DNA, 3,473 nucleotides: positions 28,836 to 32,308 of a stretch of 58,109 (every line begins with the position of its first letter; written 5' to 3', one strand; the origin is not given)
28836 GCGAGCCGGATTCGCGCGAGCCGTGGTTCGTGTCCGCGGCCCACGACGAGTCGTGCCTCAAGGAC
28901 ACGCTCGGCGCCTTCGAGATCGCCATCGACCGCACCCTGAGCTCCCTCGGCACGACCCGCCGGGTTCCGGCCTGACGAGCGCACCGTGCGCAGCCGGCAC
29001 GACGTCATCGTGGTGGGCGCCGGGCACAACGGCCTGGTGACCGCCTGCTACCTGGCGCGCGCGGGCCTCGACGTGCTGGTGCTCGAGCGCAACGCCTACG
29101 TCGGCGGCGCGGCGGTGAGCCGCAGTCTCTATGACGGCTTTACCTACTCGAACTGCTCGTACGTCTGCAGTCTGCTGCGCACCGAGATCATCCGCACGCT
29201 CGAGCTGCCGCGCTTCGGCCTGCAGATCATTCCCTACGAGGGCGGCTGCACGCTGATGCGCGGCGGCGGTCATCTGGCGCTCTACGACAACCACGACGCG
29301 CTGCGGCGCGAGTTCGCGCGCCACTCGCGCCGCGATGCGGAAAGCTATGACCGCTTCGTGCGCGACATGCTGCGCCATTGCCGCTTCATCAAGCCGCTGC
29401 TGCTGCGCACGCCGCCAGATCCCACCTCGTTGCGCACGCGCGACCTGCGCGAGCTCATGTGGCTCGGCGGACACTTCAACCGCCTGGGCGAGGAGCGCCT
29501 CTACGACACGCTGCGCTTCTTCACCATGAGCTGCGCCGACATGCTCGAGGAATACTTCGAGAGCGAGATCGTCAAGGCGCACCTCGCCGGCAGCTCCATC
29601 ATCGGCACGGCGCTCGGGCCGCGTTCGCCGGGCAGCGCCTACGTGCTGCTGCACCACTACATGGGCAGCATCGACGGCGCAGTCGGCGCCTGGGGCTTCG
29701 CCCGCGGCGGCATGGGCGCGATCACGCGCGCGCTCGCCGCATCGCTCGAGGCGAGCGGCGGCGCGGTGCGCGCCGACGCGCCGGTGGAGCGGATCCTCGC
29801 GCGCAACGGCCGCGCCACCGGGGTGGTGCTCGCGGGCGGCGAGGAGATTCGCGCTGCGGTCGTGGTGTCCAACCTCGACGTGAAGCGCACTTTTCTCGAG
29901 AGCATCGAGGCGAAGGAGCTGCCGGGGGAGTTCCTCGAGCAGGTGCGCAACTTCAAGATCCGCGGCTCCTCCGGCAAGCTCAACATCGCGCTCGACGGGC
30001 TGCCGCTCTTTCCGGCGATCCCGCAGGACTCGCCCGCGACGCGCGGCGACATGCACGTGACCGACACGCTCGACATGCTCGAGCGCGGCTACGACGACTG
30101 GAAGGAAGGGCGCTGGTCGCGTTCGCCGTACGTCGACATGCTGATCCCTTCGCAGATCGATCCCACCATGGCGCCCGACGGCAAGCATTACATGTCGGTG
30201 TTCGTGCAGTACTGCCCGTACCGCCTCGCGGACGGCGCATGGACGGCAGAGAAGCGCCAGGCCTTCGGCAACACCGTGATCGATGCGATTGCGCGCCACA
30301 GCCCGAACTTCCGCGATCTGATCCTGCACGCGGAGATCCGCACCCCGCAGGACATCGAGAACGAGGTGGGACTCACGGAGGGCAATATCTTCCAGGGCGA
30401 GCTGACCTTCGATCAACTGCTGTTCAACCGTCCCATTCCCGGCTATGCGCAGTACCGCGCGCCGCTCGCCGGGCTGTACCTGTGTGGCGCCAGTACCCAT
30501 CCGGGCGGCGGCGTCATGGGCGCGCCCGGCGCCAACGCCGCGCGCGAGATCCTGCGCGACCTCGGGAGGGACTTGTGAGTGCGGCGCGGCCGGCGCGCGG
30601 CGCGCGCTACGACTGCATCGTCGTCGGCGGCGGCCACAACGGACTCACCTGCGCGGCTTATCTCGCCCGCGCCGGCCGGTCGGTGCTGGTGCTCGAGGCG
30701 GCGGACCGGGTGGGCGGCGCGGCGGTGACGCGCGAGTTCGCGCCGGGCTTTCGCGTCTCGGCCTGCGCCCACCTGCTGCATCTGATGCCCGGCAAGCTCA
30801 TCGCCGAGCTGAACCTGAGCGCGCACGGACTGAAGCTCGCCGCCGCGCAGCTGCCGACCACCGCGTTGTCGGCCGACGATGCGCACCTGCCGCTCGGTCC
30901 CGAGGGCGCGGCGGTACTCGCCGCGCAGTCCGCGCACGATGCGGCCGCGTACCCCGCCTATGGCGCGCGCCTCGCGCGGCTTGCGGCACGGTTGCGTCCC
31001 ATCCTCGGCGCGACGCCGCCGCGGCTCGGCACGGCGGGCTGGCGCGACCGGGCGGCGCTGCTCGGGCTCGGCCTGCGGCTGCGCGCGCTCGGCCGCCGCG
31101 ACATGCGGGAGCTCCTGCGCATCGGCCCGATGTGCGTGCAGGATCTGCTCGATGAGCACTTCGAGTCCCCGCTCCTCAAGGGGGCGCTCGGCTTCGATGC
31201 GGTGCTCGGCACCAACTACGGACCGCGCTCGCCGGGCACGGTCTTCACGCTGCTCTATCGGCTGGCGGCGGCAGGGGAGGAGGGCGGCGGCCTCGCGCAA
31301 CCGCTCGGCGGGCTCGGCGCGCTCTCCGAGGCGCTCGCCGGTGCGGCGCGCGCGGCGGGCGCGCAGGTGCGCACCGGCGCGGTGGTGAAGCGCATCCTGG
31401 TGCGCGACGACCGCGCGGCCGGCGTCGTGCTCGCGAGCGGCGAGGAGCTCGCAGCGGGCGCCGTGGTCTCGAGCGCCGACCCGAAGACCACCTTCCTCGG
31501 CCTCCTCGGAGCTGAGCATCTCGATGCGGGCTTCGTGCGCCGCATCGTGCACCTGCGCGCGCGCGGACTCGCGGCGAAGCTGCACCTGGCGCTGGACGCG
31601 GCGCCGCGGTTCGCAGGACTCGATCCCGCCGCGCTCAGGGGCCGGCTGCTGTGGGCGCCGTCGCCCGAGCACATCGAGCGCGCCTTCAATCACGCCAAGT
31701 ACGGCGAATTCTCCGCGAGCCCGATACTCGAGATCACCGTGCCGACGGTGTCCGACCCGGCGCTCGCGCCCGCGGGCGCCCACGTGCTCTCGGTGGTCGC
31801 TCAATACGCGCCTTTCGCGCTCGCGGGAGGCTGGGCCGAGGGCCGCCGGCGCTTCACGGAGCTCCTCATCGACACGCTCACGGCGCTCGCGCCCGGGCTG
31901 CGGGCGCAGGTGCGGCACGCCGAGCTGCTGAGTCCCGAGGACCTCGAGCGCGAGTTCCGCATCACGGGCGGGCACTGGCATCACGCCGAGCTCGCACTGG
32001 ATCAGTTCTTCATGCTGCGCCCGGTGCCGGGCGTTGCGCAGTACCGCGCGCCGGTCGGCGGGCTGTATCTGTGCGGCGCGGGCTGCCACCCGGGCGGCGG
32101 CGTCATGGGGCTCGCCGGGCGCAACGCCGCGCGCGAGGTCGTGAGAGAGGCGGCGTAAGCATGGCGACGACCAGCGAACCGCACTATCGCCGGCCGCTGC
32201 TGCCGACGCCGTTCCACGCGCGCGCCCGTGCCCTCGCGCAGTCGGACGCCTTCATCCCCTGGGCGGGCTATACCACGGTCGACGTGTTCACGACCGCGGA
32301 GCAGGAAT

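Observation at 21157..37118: Candidate undescribed amine-catabolic system: one Pot-type ABC importer split over three operons of oxidative and demethylating enzymes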

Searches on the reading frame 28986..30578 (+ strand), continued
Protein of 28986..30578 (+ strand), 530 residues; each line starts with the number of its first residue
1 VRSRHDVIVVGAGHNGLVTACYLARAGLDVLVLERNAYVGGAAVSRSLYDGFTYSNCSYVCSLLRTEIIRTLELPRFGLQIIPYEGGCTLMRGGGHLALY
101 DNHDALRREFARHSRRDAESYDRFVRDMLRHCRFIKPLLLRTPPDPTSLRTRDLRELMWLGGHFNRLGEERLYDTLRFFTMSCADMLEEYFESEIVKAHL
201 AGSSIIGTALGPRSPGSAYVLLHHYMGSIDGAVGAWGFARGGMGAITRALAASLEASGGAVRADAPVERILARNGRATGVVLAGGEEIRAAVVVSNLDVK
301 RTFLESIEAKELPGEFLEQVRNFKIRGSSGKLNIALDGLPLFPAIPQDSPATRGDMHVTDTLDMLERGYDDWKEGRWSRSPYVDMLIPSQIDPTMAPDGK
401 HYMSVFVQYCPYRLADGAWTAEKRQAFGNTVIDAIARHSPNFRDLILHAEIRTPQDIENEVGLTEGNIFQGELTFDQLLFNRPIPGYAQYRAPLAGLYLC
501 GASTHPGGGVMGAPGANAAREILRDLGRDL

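Call 65: search_protein_families(library=ncbifam, proteins=[L030:316-1500:+, L019:1976-3091:+, L084:12641-14005:+, L084:18284-19420:+, L084:19417-20634:+, L084:20675-21778:+, L086:10695-11837:+, L085:18633-20669:-], max_evalue=1e-10)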
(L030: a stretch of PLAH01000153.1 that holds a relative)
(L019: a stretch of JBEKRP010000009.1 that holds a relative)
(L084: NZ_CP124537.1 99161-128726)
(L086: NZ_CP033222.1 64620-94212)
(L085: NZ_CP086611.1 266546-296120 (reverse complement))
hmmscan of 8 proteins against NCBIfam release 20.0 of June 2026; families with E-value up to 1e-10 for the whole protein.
L030:316-1500:+ (394 aa): 3 families
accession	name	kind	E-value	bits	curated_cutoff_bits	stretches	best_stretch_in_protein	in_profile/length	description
NF049936.1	TriMthamethphnDioxTmpA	equivalog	7.5e-108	360.6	400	1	40-390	8-365/366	2-trimethylaminoethylphosphonate dioxygenase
TIGR02409.1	carnitine_bodg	equivalog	1.9e-84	283.8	414.75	1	40-387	8-365/366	gamma-butyrobetaine dioxygenase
TIGR02410.1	carnitine_TMLD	equivalog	7.7e-51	173.7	268.3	1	47-378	3-352/362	trimethyllysine dioxygenase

L019:1976-3091:+ (372 aa): 3 families
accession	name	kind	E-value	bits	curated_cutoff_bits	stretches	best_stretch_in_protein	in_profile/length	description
NF049936.1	TriMthamethphnDioxTmpA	equivalog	1.6e-108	362.8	400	1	19-371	3-362/366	2-trimethylaminoethylphosphonate dioxygenase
TIGR02409.1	carnitine_bodg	equivalog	7.2e-83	278.6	414.75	1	18-371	2-365/366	gamma-butyrobetaine dioxygenase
TIGR02410.1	carnitine_TMLD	equivalog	2.9e-51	175.1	268.3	1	30-362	2-352/362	trimethyllysine dioxygenase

L084:12641-14005:+ (454 aa): 68 families (the best 25 are shown)
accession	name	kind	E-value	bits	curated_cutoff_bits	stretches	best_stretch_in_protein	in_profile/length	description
NF041362.1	GntE_guanitoxin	equivalog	5.7e-126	420.5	525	1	8-420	4-419/426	guanitoxin biosynthesis PLP-dependent transaminase GntE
NF000818.0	PRK00062.1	subfamily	1.1e-100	337.3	398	1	9-436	3-424/429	glutamate-1-semialdehyde 2,1-aminomutase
TIGR00713.1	hemL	equivalog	3e-96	322.6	527.3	1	11-436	1-420/423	glutamate-1-semialdehyde 2,1-aminomutase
NF009055.0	PRK12389.1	equivalog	5.1e-76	256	637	1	9-437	3-426/431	glutamate-1-semialdehyde 2,1-aminomutase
NF004856.0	PRK06209.1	equivalog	5.4e-57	193.3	486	1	11-360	10-349/450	glutamate-1-semialdehyde 2,1-aminomutase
NF001864.0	PRK00615.1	equivalog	4.4e-52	177.1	706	1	11-422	6-414/433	glutamate-1-semialdehyde aminotransferase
NF005993.0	PRK08117.1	subfamily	6.9e-47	160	574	1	39-371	26-367/433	aspartate aminotransferase family protein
TIGR00707.1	argD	subfamily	6.9e-45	153.5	410.05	1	39-372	10-330/381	acetylornithine/succinylornithine family transaminase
NF002797.0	PRK02936.1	equivalog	4.7e-44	150.7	496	1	38-369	11-325/385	acetylornithine transaminase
NF005453.0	PRK07046.1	subfamily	5.6e-44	150.5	425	1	9-385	27-399/453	transaminase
NF004426.0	PRK05769.1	equivalog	1.7e-43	149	552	1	31-369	32-377/441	acetyl ornithine aminotransferase family protein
NF002874.0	PRK03244.1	equivalog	1.3e-42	146.1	457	1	40-352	27-324/399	acetylornithine transaminase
NF005985.0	PRK08088.1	equivalog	2.5e-42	145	713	1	35-366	20-354/426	4-aminobutyrate--2-oxoglutarate transaminase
NF005692.0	PRK07495.1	equivalog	1.2e-41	142.8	724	1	35-358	19-345/425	4-aminobutyrate--2-oxoglutarate transaminase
NF049976.1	AmadipTransam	equivalog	5.4e-39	134.3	650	1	40-349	16-328/416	2-aminoadipate transaminase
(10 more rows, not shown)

L084:18284-19420:+ (378 aa): 5 families
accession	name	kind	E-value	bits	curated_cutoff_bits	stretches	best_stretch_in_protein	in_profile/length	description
NF058607.1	GlBtMonoOxGbcA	equivalog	2.7e-44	151.3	670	1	19-215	32-228/420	glycine betaine monooxygenase oxygenase subunit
TIGR03228.1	anthran_1_2_A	equivalog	1.5e-17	63.5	671.9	1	24-157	20-153/438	anthranilate 1,2-dioxygenase large subunit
NF041684.1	ant_diox_AndAc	equivalog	3.6e-16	58.7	750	1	32-205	35-218/418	anthranilate 1,2-dioxygenase large subunit AndAc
NF042946.1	3PPDioc_HcaE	equivalog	1.6e-15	57.1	830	1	24-200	20-204/450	3-phenylpropionate/cinnamic acid dioxygenase subunit alpha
TIGR03229.1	benzo_1_2_benA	equivalog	1.8e-14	53.5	780.95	1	21-162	17-162/433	benzoate 1,2-dioxygenase large subunit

L084:19417-20634:+ (405 aa): 5 families
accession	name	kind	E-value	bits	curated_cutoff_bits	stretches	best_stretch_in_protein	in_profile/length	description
NF058607.1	GlBtMonoOxGbcA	equivalog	3.8e-37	127.7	670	1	19-218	32-226/420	glycine betaine monooxygenase oxygenase subunit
NF042946.1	3PPDioc_HcaE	equivalog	1.9e-21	76.6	830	1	24-170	20-167/450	3-phenylpropionate/cinnamic acid dioxygenase subunit alpha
TIGR03228.1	anthran_1_2_A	equivalog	2.4e-20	72.7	671.9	1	25-214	21-213/438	anthranilate 1,2-dioxygenase large subunit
TIGR03229.1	benzo_1_2_benA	equivalog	1.3e-19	70.4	780.95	1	25-246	21-247/433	benzoate 1,2-dioxygenase large subunit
NF041684.1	ant_diox_AndAc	equivalog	2.6e-14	52.6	750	1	21-154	24-164/418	anthranilate 1,2-dioxygenase large subunit AndAc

L084:20675-21778:+ (367 aa): 3 families
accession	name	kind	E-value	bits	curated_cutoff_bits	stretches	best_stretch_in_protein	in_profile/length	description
NF007962.0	PRK10682.1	equivalog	2.8e-94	316.2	636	1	23-366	24-369/370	spermidine/putrescine ABC transporter substrate-binding protein PotF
NF007048.0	PRK09501.1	equivalog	2.1e-47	161.7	582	1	29-340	27-322/348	spermidine/putrescine ABC transporter substrate-binding protein PotD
NF041888.1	ABC_SBP_YdcS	equivalog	7.8e-12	44.7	725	1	45-311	55-319/379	putative ABC transporter substrate-binding protein YdcS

L086:10695-11837:+ (380 aa): 5 families
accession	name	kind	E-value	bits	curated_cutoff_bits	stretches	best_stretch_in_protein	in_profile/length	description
NF058607.1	GlBtMonoOxGbcA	equivalog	1.7e-43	148.7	670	1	22-240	29-247/420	glycine betaine monooxygenase oxygenase subunit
NF042946.1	3PPDioc_HcaE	equivalog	6.2e-29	101.3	830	1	25-223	15-222/450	3-phenylpropionate/cinnamic acid dioxygenase subunit alpha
TIGR03228.1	anthran_1_2_A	equivalog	1.5e-26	93.1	671.9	1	29-217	19-215/438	anthranilate 1,2-dioxygenase large subunit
TIGR03229.1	benzo_1_2_benA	equivalog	7e-25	87.8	780.95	1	29-215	19-215/433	benzoate 1,2-dioxygenase large subunit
NF041684.1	ant_diox_AndAc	equivalog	9.3e-24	83.8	750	1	14-215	11-222/418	anthranilate 1,2-dioxygenase large subunit AndAc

L085:18633-20669:- (678 aa): 13 families
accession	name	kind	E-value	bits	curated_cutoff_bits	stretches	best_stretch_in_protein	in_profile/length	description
TIGR03997.1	mycofact_OYE_2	equivalog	7.8e-149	497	793.15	1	6-624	2-617/645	mycofactocin system FadH/OYE family oxidoreductase 2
NF041087.1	bile_acid_BaiCD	equivalog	1.2e-88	297.9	825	1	6-569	4-563/642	bile acid Fe-S flavoenzyme BaiCD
NF045599.1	bili_reduct_long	exception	7.6e-85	285.4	750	1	6-610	1-600/641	bilirubin reductase, long form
TIGR03996.1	mycofact_OYE_1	hypoth_equivalog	1.5e-69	235.1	627.9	1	17-584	13-576/633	mycofactocin system FadH/OYE family oxidoreductase 1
NF006101.0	PRK08255.1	equivalog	4.3e-54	183.8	1078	1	3-330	396-726/768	bifunctional salicylyl-CoA 5-hydroxylase/oxidoreductase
NF010047.0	PRK13523.1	equivalog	7.6e-41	140.2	431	1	5-342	4-328/339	NADPH dehydrogenase NamA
NF045592.1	bili_reduct_N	equivalog_domain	9.9e-40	136.8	425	1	6-366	2-363/363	bilirubin reductase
NF007899.0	PRK10605.1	subfamily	2.4e-21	76.4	403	1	1-337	1-340/365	N-ethylmaleimide reductase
TIGR01316.1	gltA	equivalog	3.3e-13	49.3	471.75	1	383-481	131-231/449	NADPH-dependent glutamate synthase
NF009454.0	PRK12814.1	equivalog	5.4e-13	48.2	916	1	374-537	184-352/657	putative NADPH-dependent glutamate synthase small subunit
NF010590.0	PRK13984.1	equivalog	2.1e-11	42.7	946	1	383-478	286-382/611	putative oxidoreductase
TIGR01317.1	GOGAT_sm_gam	subfamily_domain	2.8e-11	42.9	447.7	1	381-492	139-251/485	glutamate synthase small subunit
NF009410.0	PRK12771.1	subfamily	6.5e-11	41.5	516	1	372-479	125-233/566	NAD(P)-binding protein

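Call 78: search_protein_families(library=pfam, proteins=[L078:15637-17784:-, L078:17848-19377:+, L044:15546-17504:-, L044:19642-21162:+, L036:19818-21392:-], max_evalue=0.0001)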
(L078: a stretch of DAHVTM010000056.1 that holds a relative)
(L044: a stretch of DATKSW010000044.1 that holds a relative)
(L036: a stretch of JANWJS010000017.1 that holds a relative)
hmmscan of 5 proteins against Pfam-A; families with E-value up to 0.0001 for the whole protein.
L078:15637-17784:- (715 aa): 5 families
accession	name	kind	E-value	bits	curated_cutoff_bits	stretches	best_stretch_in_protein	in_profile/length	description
PF00724.26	Oxidored_FMN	-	1.3e-68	232.2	27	1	44-368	2-339/342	NADH:flavin oxidoreductase / NADH oxidase family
PF07992.20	Pyr_redox_2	-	1.3e-15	58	26.1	1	419-516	2-113/291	Pyridine nucleotide-disulphide oxidoreductase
PF22620.2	OYE-like_second_a-b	-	8.3e-11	42.5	25.5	1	536-618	1-83/128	OYE-like second alpha/beta domain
PF13450.12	NAD_binding_8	-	3.7e-10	40.4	21.9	1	422-464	1-42/68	NAD(P)-binding Rossmann-like domain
PF00070.33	Pyr_redox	-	4.3e-09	37.2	22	1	419-452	1-34/82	Pyridine nucleotide-disulphide oxidoreductase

L078:17848-19377:+ (509 aa): 1 family
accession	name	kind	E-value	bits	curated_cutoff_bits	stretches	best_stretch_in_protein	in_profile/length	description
PF06253.16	MTTB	-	9.2e-51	172.8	25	1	33-452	27-445/500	Trimethylamine methyltransferase (MTTB)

L044:15546-17504:- (652 aa): 3 families
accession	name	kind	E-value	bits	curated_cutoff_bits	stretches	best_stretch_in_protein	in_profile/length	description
PF00561.26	Abhydrolase_1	-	5.4e-17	62.7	25.8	1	86-271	8-158/245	alpha/beta hydrolase fold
PF08386.16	Abhydrolase_4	-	1.7e-07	31.8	21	1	402-490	13-93/103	TAP-like protein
PF12146.15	Hydrolase_4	-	7.7e-05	22.5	27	0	111-264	33-164/239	Serine aminopeptidase, S33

L044:19642-21162:+ (506 aa): 1 family
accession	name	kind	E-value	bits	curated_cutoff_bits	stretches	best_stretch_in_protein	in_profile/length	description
PF06253.16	MTTB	-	5.7e-56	190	25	1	9-497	6-492/500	Trimethylamine methyltransferase (MTTB)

L036:19818-21392:- (524 aa): 1 family
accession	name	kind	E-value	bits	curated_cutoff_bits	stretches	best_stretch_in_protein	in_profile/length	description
PF06253.16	MTTB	-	1.5e-213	709.8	25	1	21-516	5-498/500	Trimethylamine methyltransferase (MTTB)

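Call 79: predict_structure(alignment_id=A2)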
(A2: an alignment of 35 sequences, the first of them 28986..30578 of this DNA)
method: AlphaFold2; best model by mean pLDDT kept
length: 530 residues; sequences in the alignment: 35
mean_pLDDT: 57.2   pTM: 0.60
mean pLDDT of the five models: 57.2, 55.7, 51.4, 48.5, 47.2
residues with pLDDT >= 90: 56; 70-90: 102; 50-70: 113; < 50: 259
segments of 3 or more residues with pLDDT < 50: 41-63, 82-110, 112-114, 127-146, 163-165, 167-241, 324-329, 344-356, 358-366, 375-377, 385-398, 409-415, 460-488, 503-510
pLDDT, mean of each block of 10 residues (from residue 1): 79 82 95 78 43 43 58 73 44 36 43 51 48 40 44 50 47 37 33 40 35 31 33 34 67 93 90 92 94 82 83 76 48 63 47 45 49 48 46 43 53 50 72 71 77 55 38 34 39 81 44 72 84
secondary structure, 60 per line:
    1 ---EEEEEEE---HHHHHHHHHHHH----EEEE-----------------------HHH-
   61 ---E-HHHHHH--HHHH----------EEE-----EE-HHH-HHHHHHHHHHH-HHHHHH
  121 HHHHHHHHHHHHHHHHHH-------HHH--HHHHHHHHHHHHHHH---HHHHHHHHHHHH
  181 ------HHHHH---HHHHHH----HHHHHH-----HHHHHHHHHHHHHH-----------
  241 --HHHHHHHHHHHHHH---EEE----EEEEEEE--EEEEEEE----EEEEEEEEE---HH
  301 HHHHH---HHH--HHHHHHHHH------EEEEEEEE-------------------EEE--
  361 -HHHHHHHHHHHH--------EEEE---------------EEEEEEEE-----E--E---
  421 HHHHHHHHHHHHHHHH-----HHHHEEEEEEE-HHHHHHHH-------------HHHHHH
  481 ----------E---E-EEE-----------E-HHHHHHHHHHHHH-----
elements in order: E4-10 H14-25 E30-33 H66-71 H74-77 E88-90 H103-113 H115-138 H151-165 H169-180 H187-191 H195-200 H205-210 H216-229 H243-256 E260-262 E267-273 E276-282 E287-295 H299-305 H314-322 E329-336 E356-358 H362-373 E382-385 E401-408 H421-436 H442-445 E446-452 H454-461 H475-480 E497-499 H513-525
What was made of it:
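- Tried and rejected: The AlphaFold2 model of FP1, built from 35 close homologues, was poor (mean pLDDT 57, call 79).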

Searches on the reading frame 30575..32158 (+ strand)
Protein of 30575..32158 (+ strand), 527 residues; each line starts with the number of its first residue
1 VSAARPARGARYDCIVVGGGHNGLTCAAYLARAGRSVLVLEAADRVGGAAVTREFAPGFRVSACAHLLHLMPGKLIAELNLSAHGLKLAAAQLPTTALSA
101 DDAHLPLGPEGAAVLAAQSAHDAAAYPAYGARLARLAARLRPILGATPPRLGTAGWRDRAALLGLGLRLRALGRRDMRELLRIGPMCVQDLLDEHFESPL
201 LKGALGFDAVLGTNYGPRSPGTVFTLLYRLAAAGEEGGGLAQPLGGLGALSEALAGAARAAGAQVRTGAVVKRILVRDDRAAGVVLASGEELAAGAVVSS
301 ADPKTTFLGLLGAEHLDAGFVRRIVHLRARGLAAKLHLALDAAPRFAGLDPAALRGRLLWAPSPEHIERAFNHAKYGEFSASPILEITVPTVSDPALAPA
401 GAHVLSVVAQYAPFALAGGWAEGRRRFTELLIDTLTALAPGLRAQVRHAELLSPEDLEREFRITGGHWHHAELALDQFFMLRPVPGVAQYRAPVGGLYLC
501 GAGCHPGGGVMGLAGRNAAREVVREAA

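Call 10: search_protein_families(library=ncbifam, proteins=[window:30575-32158:+], max_evalue=0.00001)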
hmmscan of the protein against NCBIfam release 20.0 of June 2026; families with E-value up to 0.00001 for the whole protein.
window:30575-32158:+ (527 aa): 17 families
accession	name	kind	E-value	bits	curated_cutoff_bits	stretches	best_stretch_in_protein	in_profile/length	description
NF045689.1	BCarotKetCrtO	equivalog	2e-72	244.5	1000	1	11-524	3-537/563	beta-carotene ketolase CrtO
TIGR02734.1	crtI_fam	subfamily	8.2e-38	130.3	238.1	2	187-513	162-477/504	phytoene desaturase family protein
NF045637.1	carotdesatCrtDProt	equivalog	1.6e-24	86.3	580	1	15-524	2-484/485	1-hydroxycarotenoid 3,4-desaturase CrtD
TIGR02730.1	carot_isom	equivalog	2.9e-21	75.9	586.9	1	237-316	218-297/493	carotenoid isomerase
NF058655.1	CrtID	equivalog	3.3e-20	72.4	640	2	226-510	198-467/478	bifunctional phytoene desaturase/3,4-desaturase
NF005560.0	PRK07233.1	equivalog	1.4e-13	50.5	252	1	15-55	4-44/435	hypothetical protein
TIGR02733.1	desat_CrtD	equivalog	1.5e-13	50.2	549.7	1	13-52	3-42/492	C-3',4' desaturase CrtD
TIGR03467.1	HpnE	equivalog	2.9e-11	43.4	283.05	1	15-68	2-56/430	hydroxysqualene dehydroxylase HpnE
NF053676.1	4oxCHCAChcC1Cy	equivalog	7.1e-08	31.3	1000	1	11-50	1-40/528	4-oxocyclohexanecarboxylate 2-dehydrogenase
TIGR00292.1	TIGR00292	equivalog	8e-07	28.5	148.3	0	11-49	21-59/254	sulfide-dependent adenosine diphosphate thiazole synthase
NF005547.0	PRK07208.1-3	equivalog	2.7e-06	26.4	380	0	14-62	7-54/465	hypothetical protein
NF009477.0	PRK12843.1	equivalog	3e-06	26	758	1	8-51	13-56/578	FAD-dependent oxidoreductase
NF003585.0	PRK05249.1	equivalog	3.3e-06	26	465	0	10-52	5-47/464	Si-specific NAD(P)(+) transhydrogenase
TIGR02032.1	GG-red-SF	subfamily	3.4e-06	27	158.8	0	12-45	1-34/297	geranylgeranyl reductase family protein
TIGR00562.1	proto_IX_ox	equivalog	6.6e-06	25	97.85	1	11-54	2-47/470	protoporphyrinogen oxidase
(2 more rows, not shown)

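Call 11: search_protein_families(library=pfam, proteins=[window:30575-32158:+], max_evalue=0.00001)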
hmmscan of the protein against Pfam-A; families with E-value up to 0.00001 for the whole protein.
window:30575-32158:+ (527 aa): 7 families
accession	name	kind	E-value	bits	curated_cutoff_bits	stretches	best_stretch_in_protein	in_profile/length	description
PF01593.30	Amino_oxidase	-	2.4e-19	70.4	19.8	1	23-522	3-442/443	Flavin containing amine oxidoreductase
PF13450.12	NAD_binding_8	-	8.8e-15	55.2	21.9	1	16-71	1-55/68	NAD(P)-binding Rossmann-like domain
PF01266.30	DAO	-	7.2e-11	42.6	27.9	1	13-50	1-38/353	FAD dependent oxidoreductase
PF07992.20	Pyr_redox_2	-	1.5e-08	34.9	26.1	0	13-55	144-185/291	Pyridine nucleotide-disulphide oxidoreductase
PF12831.13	FAD_oxidored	-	5.7e-07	29.6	27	1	13-81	1-70/416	FAD dependent oxidoreductase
PF00890.30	FAD_binding_2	-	1.6e-06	28.1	20.4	0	13-51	1-39/414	FAD binding domain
PF01946.23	Thi4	-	2.7e-06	27.2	26.2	0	11-50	17-57/235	Thi4 family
